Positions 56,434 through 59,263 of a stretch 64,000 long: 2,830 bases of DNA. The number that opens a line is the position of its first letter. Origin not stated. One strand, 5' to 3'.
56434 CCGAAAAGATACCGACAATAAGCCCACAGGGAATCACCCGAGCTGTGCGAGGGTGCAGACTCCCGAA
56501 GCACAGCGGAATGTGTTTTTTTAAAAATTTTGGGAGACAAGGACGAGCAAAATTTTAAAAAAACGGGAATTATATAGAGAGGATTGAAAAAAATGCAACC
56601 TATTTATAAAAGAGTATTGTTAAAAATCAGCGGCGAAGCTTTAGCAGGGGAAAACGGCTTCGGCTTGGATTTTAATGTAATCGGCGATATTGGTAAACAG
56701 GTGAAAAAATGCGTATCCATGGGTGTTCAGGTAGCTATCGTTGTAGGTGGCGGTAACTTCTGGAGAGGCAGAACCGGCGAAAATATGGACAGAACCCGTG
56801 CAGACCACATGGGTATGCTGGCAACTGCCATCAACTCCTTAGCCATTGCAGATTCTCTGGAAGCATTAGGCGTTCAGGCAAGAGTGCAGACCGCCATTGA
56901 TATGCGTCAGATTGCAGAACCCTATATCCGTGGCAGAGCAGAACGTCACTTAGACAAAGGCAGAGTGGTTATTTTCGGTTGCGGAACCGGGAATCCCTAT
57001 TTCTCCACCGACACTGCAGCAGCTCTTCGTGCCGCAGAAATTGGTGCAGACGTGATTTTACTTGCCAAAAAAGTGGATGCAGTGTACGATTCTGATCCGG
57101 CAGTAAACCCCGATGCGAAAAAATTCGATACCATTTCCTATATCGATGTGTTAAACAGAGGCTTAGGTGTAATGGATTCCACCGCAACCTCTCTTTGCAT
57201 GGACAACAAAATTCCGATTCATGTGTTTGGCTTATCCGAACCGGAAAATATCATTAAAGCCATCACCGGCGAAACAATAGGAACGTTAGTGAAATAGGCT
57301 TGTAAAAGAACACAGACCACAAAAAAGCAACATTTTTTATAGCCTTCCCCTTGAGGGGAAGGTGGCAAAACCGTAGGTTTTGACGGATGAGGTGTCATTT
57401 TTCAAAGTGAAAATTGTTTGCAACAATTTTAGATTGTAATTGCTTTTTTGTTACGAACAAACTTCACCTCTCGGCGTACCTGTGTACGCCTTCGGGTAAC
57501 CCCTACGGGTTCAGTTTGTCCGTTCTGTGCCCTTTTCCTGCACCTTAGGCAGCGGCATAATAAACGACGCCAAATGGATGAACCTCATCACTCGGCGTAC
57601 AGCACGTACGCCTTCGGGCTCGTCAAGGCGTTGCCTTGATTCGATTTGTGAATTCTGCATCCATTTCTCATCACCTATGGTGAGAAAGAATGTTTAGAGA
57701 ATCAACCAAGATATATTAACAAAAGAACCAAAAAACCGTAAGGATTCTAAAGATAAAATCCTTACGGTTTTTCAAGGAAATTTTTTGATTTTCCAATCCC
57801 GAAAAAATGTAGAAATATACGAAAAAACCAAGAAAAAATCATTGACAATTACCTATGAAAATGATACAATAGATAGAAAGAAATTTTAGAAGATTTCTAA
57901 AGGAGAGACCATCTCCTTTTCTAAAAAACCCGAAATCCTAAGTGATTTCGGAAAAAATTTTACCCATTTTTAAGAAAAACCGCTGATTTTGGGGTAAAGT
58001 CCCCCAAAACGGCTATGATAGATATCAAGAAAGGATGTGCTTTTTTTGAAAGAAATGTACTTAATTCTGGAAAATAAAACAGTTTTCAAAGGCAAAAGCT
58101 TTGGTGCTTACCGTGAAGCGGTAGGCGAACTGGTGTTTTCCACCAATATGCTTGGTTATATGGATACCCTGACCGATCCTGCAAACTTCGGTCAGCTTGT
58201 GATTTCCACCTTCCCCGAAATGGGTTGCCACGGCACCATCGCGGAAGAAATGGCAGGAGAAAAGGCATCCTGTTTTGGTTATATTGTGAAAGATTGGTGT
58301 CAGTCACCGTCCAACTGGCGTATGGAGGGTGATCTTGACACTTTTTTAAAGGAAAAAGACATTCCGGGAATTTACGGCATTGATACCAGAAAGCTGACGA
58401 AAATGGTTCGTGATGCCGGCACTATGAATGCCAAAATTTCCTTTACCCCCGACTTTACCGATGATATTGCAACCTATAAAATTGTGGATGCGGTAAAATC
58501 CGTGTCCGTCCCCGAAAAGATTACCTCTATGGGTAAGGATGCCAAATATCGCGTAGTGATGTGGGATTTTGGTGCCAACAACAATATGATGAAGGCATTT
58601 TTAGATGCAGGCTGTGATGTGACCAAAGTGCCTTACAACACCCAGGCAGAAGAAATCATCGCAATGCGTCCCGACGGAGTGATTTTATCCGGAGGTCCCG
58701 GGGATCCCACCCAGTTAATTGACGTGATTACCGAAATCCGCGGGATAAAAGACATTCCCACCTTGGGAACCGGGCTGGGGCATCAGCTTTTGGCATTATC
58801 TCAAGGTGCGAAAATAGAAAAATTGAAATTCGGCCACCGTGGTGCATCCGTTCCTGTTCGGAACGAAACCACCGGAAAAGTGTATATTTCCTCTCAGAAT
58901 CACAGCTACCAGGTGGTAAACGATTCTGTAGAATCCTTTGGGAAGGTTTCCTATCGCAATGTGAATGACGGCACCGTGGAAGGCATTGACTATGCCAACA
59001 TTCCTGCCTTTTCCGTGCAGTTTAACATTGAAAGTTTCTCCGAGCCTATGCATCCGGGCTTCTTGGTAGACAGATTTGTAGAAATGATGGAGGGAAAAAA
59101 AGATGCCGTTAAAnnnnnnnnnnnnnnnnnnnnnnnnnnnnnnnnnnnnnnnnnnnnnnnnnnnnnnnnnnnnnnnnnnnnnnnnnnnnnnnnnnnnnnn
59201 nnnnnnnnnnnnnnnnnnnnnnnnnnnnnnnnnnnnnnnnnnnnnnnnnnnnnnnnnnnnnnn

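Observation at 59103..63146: In-frame fusion of a complete CarB to a DapF-like domain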

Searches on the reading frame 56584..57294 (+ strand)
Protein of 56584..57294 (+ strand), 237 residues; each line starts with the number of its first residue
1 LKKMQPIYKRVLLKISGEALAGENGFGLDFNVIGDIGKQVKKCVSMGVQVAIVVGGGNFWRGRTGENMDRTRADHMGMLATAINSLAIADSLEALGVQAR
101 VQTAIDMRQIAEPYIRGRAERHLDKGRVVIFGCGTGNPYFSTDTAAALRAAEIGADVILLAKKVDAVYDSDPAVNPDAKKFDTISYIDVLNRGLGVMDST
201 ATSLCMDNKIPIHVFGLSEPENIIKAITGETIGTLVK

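Call 17: search_protein_families(library=ncbifam, proteins=[window:56584-57294:+], max_evalue=0.00001)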
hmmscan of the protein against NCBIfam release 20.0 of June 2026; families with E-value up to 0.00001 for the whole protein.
window:56584-57294:+ (237 aa): 11 families
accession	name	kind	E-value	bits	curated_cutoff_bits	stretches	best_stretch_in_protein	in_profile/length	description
TIGR02075.1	pyrH_bact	equivalog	3.8e-93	311.4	243.9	1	8-237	1-233/233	UMP kinase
TIGR02076.1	pyrH_arch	equivalog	4.3e-24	85.4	158.05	1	12-236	2-221/222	UMP kinase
TIGR00657.1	asp_kinases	subfamily_domain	6.3e-10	38.7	208.7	1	142-221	194-276/442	aspartate kinase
NF004938.0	PRK06291.1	equivalog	9.3e-10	37.8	528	1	97-222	177-296/468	aspartate kinase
TIGR01027.1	proB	equivalog_domain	8.4e-09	35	186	1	143-236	146-251/363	glutamate 5-kinase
TIGR00656.1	asp_kin_monofn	equivalog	1.2e-08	34.4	402.25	1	142-221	160-242/407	aspartate kinase, monofunctional class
NF005154.0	PRK06635.1-2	equivalog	1.9e-08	34.1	376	1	142-215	154-230/407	aspartate kinase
NF005158.0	PRK06635.2-2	equivalog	1.3e-07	30.9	717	1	141-227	155-244/401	aspartate kinase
NF005153.0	PRK06635.1-1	equivalog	7.4e-07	28.5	585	1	100-193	120-208/421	aspartate kinase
NF005155.0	PRK06635.1-4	equivalog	1.1e-06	28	346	1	142-215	153-229/407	aspartate kinase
NF006068.0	PRK08210.1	equivalog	7.2e-06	25.4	474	0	142-214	158-233/405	aspartate kinase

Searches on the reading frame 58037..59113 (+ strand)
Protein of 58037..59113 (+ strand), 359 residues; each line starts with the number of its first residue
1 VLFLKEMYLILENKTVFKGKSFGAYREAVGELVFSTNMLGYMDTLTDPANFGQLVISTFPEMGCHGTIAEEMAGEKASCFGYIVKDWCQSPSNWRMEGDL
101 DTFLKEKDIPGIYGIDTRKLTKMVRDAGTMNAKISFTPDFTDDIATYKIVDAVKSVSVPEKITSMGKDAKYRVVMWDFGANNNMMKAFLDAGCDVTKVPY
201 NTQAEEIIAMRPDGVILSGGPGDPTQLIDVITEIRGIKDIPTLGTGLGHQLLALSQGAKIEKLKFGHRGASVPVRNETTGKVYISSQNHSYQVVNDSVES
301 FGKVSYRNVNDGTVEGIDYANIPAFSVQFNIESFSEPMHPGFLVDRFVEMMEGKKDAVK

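Call 17: search_protein_families(library=ncbifam, proteins=[window:58037-59113:+], max_evalue=0.00001)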
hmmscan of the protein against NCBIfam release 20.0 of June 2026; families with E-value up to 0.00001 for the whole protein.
window:58037-59113:+ (359 aa): 16 families
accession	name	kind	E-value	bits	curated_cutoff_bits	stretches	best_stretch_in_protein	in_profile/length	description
NF009475.0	PRK12838.1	equivalog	1.3e-107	359.9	221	1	6-355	2-357/359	carbamoyl phosphate synthase small subunit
TIGR01368.1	CPSaseIIsmall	equivalog_domain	8.9e-102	340.7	307.35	1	8-352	2-360/361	glutamine-hydrolyzing carbamoyl-phosphate synthase small subunit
TIGR01823.1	PabB-fungal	equivalog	1.5e-11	43.3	442.55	1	184-351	24-204/742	aminodeoxychorismate synthase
NF011201.0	PRK14607.1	equivalog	1.7e-11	43.5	670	1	188-335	19-174/534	bifunctional anthranilate synthase component II/anthranilate phosphoribosyltransferase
NF001975.0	PRK00758.1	equivalog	2.8e-11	43.4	198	1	184-332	17-164/185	GMP synthase subunit A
TIGR00566.1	trpG_papA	subfamily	3.4e-10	40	121.05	1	183-335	14-178/192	glutamine amidotransferase of anthranilate synthase or aminodeoxychorismate synthase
NF005849.0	PRK07765.1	equivalog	8e-10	38.3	308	1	191-334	25-176/219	aminodeoxychorismate/anthranilate synthase component II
NF010081.0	PRK13566.1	equivalog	1.2e-09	37.1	645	1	183-334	543-701/729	anthranilate synthase component I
TIGR00888.1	guaA_Nterm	equivalog_domain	1.5e-08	34.2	172.15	1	190-287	20-119/188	glutamine-hydrolyzing GMP synthase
TIGR01815.1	TrpE-clade3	equivalog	1.7e-08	32.9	739.15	1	184-333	532-688/717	anthranilate synthase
NF004169.0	PRK05637.1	equivalog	2.7e-08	33.7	332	1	182-262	16-97/210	anthranilate synthase component II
NF041322.1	Anth_synII_Halo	equivalog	1.5e-07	31.3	320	1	198-335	27-175/190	anthranilate synthase component II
NF005946.0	PRK08007.1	equivalog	2.3e-06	27.3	332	1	183-281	14-114/187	aminodeoxychorismate synthase component 2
NF005271.0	PRK06774.1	equivalog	2.3e-06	27.1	340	1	183-334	14-176/191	aminodeoxychorismate synthase component II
NF005799.0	PRK07649.1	equivalog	4.6e-06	26.3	327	1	203-336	35-174/195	aminodeoxychorismate/anthranilate synthase component II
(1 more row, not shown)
